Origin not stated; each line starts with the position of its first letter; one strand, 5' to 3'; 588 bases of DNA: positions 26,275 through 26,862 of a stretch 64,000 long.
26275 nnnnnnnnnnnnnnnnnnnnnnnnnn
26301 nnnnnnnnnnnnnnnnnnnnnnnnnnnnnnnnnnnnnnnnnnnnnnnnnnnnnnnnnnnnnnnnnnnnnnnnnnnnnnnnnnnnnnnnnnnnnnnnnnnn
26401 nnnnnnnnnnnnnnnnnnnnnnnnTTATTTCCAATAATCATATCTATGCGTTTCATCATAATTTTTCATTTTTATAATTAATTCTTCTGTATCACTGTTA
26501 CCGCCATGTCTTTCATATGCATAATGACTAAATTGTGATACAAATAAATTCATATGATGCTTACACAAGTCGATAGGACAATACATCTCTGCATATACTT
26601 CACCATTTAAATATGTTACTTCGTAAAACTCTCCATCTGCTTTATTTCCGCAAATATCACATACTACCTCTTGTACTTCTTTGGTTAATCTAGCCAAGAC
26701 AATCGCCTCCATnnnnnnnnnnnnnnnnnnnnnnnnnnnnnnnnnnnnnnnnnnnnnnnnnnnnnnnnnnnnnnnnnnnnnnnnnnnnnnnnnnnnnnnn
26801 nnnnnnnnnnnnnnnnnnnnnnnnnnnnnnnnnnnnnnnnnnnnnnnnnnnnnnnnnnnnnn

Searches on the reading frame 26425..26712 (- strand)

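Call 31: search_protein_families(library=pfam, proteins=[window:26425-26712:-], max_evalue=0.001)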
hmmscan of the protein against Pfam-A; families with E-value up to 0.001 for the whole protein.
window:26425-26712:- (95 aa): 0 families

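Call 45: search_protein_families(library=padloc, proteins=[window:26425-26712:-], max_evalue=0.001)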
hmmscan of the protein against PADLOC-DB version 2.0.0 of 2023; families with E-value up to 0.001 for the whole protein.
window:26425-26712:- (95 aa): 0 families

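Call 46: search_protein_families(library=phrogs, proteins=[window:26425-26712:-], max_evalue=0.001)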
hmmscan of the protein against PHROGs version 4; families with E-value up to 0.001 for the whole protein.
window:26425-26712:- (95 aa): 1 family
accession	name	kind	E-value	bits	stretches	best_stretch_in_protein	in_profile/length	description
phrog_32676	-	unknown function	3.2e-11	44.1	1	12-60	7-54/98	-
